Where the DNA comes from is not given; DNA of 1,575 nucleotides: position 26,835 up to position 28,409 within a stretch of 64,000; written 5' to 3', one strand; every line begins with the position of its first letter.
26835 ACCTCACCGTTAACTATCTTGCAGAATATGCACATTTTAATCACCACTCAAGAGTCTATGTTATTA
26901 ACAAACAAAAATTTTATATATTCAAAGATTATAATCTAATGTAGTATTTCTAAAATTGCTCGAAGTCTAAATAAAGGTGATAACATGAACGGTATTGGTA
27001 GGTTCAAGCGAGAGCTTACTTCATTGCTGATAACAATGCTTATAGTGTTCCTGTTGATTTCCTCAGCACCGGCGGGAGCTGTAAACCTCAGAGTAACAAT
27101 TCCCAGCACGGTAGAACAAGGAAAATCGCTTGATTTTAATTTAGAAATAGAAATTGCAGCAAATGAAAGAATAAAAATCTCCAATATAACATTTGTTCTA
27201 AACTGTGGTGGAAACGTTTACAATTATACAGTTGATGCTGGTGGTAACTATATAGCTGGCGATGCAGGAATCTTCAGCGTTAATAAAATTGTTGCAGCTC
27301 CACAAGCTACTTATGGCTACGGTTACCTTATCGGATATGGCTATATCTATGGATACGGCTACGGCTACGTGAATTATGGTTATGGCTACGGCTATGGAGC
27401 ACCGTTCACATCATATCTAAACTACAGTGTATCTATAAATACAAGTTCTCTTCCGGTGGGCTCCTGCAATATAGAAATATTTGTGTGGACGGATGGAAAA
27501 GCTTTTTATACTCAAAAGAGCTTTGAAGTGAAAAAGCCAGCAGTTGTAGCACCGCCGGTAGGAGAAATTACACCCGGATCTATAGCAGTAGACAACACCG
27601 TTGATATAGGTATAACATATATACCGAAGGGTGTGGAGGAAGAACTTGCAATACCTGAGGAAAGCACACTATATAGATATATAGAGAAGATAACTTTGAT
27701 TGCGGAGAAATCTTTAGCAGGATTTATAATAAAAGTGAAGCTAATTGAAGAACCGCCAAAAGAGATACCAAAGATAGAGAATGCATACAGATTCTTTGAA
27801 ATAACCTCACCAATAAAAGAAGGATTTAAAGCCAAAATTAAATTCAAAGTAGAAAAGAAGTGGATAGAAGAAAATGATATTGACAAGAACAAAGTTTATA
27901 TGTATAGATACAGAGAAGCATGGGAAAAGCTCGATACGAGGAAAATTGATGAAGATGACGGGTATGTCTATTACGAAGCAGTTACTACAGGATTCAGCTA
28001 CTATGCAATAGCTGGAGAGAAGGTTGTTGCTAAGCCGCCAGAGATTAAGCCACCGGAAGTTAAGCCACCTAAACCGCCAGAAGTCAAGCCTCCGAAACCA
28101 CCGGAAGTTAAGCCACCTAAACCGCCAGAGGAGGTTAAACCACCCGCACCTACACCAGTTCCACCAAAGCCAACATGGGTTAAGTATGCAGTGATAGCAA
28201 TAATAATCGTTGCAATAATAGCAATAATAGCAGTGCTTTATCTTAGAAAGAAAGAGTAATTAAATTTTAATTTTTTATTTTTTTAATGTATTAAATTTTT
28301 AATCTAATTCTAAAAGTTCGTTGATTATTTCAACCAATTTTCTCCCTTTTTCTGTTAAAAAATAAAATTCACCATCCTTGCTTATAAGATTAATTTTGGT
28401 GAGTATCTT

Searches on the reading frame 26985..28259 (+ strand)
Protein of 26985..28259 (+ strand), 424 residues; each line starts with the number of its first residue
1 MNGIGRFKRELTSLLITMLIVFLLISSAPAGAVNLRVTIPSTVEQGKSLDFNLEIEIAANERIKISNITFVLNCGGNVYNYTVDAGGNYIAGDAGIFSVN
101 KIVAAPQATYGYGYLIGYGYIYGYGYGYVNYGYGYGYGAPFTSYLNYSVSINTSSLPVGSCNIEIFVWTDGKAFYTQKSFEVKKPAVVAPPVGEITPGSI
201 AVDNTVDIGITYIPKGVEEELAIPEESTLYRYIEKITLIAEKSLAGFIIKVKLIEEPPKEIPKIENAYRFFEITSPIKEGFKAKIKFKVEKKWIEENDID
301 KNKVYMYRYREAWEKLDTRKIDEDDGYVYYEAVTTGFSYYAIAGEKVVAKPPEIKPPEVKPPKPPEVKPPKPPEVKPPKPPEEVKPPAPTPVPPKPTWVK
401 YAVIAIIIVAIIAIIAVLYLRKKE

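Call 11: search_protein_families(library=ncbifam, proteins=[window:26985-28259:+], max_evalue=1)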
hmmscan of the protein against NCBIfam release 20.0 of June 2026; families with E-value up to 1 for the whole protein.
window:26985-28259:+ (424 aa): 1 family
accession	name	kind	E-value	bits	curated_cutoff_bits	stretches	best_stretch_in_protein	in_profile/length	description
TIGR04213.1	PGF_pre_PGF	domain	3.5e-25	88.8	28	1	231-344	31-153/153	PGF-pre-PGF domain-containing protein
